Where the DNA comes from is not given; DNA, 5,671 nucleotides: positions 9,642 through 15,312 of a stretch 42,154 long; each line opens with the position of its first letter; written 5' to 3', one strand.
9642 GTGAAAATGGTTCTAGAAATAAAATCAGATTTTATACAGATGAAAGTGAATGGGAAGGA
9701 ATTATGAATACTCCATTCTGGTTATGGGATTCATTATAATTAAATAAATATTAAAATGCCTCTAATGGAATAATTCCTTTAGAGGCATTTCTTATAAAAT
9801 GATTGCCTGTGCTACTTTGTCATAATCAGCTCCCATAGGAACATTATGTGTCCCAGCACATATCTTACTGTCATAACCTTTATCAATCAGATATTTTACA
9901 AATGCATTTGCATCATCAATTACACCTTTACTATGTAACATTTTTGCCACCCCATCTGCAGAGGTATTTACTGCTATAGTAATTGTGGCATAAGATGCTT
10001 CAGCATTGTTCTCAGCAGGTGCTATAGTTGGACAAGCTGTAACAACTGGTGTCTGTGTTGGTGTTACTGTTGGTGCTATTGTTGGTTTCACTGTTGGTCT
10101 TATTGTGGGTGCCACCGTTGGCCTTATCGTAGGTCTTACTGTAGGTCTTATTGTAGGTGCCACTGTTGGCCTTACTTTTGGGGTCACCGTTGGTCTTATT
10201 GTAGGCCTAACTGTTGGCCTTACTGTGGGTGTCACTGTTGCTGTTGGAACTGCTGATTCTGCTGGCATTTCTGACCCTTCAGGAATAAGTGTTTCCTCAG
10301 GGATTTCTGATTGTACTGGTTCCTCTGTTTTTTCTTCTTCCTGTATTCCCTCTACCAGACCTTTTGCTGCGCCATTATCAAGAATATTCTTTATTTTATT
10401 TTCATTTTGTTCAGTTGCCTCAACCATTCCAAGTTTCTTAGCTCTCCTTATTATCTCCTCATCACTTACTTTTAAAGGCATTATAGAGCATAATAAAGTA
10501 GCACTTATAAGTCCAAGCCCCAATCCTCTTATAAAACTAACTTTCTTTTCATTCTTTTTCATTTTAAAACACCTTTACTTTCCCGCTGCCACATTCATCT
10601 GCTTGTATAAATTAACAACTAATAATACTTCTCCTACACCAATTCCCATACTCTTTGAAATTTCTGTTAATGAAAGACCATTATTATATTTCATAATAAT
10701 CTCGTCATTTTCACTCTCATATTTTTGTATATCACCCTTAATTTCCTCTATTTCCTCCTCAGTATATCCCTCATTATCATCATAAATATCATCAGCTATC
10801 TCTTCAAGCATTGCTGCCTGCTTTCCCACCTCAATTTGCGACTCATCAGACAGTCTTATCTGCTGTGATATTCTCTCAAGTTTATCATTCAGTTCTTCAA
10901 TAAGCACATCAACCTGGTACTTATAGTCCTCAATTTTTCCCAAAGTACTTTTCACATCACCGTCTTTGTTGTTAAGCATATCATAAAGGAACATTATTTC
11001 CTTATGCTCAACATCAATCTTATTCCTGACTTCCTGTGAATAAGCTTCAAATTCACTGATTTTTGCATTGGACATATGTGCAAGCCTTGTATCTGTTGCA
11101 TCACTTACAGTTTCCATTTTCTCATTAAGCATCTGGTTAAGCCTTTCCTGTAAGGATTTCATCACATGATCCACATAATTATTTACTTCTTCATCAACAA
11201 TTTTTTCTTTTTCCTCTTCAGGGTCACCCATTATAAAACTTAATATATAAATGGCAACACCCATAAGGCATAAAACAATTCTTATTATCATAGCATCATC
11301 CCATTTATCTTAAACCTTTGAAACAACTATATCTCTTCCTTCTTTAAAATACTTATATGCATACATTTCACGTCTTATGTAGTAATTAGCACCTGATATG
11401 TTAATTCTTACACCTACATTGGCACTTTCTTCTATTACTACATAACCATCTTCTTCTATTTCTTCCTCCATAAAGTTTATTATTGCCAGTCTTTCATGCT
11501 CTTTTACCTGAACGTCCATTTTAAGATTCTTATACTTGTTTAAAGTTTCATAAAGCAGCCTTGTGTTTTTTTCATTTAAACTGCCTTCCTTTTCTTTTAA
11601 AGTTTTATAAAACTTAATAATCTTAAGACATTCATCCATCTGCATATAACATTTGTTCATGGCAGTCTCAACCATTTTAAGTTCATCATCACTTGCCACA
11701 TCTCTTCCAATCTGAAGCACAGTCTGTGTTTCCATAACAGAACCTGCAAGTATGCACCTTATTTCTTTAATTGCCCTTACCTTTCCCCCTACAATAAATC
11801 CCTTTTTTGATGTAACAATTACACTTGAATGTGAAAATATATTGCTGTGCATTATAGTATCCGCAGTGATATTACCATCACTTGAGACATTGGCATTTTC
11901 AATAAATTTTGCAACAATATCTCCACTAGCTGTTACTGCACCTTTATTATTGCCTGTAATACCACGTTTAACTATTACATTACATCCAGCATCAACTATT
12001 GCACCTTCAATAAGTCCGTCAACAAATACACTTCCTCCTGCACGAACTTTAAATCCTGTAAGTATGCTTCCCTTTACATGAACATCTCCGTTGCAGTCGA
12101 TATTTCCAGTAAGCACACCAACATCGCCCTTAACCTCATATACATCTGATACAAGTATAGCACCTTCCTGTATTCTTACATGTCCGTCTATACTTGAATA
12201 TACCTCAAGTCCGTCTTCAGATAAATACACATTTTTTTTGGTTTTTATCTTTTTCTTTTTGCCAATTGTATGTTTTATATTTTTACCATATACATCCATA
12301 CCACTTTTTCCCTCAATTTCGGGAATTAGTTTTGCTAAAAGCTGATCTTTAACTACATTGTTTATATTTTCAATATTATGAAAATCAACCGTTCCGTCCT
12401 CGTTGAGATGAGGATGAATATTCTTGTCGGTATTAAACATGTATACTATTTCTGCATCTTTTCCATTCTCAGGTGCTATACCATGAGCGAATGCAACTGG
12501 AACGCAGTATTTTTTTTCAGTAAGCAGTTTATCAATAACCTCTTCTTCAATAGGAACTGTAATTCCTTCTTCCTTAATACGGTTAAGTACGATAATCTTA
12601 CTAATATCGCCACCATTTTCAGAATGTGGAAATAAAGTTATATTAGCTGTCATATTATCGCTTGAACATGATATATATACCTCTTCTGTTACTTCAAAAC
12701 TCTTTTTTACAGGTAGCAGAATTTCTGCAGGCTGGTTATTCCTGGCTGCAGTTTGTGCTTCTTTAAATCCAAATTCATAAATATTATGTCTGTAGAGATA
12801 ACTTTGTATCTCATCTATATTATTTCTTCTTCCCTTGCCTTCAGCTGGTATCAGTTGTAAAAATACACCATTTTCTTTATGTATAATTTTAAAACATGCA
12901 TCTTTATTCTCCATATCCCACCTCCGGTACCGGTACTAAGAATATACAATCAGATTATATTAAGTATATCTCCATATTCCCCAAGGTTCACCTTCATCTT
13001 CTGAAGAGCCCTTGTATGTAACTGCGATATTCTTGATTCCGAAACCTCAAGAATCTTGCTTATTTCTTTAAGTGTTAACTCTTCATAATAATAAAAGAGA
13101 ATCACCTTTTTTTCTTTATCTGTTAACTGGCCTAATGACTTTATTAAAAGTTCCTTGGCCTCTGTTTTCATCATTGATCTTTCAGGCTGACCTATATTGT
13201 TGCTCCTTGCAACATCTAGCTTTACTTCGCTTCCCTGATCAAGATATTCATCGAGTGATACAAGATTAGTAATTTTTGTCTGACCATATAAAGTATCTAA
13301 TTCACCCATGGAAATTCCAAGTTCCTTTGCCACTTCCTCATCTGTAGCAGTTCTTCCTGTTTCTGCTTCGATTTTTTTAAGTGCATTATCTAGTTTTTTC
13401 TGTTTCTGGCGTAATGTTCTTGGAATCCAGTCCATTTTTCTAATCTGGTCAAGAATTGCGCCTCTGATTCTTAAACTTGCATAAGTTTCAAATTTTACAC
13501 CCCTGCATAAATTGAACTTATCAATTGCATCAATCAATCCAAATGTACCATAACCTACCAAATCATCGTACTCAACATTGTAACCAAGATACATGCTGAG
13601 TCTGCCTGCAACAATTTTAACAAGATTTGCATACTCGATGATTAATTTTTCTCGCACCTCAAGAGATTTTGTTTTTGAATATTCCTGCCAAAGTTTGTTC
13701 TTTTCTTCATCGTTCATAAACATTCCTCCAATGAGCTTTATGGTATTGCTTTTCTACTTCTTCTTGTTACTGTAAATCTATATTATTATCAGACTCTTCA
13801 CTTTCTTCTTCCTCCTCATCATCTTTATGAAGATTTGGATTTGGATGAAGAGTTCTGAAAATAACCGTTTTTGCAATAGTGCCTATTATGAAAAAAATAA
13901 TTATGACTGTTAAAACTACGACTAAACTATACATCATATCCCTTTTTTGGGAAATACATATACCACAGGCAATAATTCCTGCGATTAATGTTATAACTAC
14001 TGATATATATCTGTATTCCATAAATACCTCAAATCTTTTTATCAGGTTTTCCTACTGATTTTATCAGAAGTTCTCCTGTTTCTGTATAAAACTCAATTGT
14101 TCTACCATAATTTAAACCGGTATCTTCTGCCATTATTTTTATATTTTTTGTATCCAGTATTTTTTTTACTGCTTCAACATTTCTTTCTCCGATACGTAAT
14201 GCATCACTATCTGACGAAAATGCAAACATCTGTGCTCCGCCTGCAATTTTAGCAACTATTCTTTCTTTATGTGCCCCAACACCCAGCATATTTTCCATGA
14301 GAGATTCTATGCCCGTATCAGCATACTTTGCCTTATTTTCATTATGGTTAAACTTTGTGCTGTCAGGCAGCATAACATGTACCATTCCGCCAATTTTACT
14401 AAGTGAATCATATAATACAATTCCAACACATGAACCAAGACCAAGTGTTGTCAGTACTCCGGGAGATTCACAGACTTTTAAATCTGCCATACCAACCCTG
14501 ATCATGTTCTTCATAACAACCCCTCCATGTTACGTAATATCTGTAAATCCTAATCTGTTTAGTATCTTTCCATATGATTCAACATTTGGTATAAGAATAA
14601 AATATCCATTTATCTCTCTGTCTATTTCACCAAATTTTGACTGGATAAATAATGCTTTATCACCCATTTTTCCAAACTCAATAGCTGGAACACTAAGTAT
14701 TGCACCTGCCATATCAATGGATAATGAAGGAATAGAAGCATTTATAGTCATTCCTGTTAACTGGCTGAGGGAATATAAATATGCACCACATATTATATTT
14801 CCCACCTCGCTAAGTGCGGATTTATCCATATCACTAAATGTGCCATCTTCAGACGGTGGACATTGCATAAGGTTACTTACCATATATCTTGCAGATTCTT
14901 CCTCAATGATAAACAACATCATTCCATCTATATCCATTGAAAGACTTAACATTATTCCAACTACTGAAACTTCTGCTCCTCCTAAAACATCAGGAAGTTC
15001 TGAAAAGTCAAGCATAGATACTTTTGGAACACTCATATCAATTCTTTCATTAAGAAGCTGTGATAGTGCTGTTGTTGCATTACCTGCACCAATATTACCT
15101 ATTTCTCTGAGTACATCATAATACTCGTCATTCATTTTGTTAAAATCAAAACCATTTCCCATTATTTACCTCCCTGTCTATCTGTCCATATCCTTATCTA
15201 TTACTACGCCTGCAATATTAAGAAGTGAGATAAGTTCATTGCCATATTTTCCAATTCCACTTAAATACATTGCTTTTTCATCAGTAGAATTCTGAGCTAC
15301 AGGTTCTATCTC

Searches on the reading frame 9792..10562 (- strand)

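Call 13: search_protein_families(library=pfam, proteins=[window:9792-10562:-], max_evalue=0.001)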
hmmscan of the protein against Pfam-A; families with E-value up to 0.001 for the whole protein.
window:9792-10562:- (256 aa): 1 family
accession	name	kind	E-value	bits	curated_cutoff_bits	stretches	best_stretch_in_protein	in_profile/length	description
PF04886.17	PT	-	4e-07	29.9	26.2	0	140-172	2-34/36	PT disordered repeat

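Call 58: search_protein_families(library=ncbifam, proteins=[window:9792-10562:-], max_evalue=0.01)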
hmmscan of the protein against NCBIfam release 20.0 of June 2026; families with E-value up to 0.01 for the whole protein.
window:9792-10562:- (256 aa): 0 families

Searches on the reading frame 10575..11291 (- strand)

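Call 13: search_protein_families(library=pfam, proteins=[window:10575-11291:-], max_evalue=0.001)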
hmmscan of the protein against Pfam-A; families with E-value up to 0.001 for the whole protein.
window:10575-11291:- (238 aa): 2 families
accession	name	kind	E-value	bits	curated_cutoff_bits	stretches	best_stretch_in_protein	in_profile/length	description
PF19610.4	DUF6115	-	3.4e-23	82.9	27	1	75-229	1-134/134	Family of unknown function (DUF6115)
PF06825.17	HSBP1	-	0.00064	20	28.6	0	35-57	2-24/51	Heat shock factor binding protein 1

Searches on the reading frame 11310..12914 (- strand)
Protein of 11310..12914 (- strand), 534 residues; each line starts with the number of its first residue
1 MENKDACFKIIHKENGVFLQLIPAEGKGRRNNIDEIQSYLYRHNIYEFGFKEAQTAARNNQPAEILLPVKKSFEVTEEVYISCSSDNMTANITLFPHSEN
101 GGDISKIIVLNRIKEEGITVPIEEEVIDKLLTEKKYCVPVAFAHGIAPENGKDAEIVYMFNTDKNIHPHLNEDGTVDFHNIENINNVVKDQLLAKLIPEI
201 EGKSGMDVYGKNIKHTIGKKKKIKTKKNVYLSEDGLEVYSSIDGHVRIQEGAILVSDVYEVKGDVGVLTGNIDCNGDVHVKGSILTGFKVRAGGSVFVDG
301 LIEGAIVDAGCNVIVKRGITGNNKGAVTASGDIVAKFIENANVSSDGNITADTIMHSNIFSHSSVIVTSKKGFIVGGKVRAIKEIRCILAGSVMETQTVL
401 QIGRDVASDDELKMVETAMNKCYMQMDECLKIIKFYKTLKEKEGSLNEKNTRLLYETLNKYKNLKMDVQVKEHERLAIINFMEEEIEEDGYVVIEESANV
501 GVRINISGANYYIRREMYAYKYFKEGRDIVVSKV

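Call 13: search_protein_families(library=pfam, proteins=[window:11310-12914:-], max_evalue=0.001)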
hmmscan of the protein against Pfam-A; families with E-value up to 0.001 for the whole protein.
window:11310-12914:- (534 aa): 2 families
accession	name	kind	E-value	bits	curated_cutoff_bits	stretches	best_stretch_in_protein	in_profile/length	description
PF03961.19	FapA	-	3.7e-56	191.2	31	1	257-523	1-265/272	Flagellar Assembly Protein A beta solenoid domain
PF20250.3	FapA_N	-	1.2e-44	152.2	27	1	81-250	3-177/178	Flagellar Assembly Protein A N-terminal region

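Call 22: find_related_loci(query=window:11310-12914:-, collection=genome_contigs, flank=10000)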
Query window:11310-12914:- (534 aa) in genome_contigs; peptide patterns used: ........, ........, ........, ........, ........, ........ (x = any residue, [..] = any of these).
39 stretches matched a pattern, but none encodes a relative of the query by tblastn (E <= 1e-3).

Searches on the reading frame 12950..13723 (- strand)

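Call 13: search_protein_families(library=pfam, proteins=[window:12950-13723:-], max_evalue=0.001)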
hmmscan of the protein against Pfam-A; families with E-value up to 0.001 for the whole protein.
window:12950-13723:- (257 aa): 7 families
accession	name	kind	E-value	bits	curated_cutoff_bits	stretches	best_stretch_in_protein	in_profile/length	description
PF04545.22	Sigma70_r4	-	3.3e-18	65.4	24.1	1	197-244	2-49/50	Sigma-70, region 4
PF04542.20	Sigma70_r2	-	3.1e-13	49.8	24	1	28-99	2-70/71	Sigma-70 region 2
PF08281.18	Sigma70_r4_2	-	4e-12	46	25.7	1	191-243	2-54/54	Sigma-70, region 4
PF04539.22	Sigma70_r3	-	3e-08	34.1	25.3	1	109-173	4-68/78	Sigma-70 region 3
PF00196.25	GerE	-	3.3e-05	23.9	23.5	1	199-246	2-48/57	Bacterial regulatory proteins, luxR family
PF10668.15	Phage_terminase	-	0.0002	21.4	22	0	216-233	23-40/67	Phage terminase small subunit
PF04967.18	HTH_10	-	0.00077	19.7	23.1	0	215-242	23-50/53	HTH DNA binding domain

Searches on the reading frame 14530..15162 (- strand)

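Call 13: search_protein_families(library=pfam, proteins=[window:14530-15162:-], max_evalue=0.001)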
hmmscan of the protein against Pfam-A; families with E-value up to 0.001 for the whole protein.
window:14530-15162:- (210 aa): 2 families
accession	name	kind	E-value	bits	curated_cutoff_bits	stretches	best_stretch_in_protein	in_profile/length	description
PF04509.17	CheC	-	6.3e-23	80.9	22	2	16-49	4-37/38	CheC-like family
PF13690.11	CheX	-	8.3e-15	55.1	27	1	70-149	3-74/94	Chemotaxis phosphatase CheX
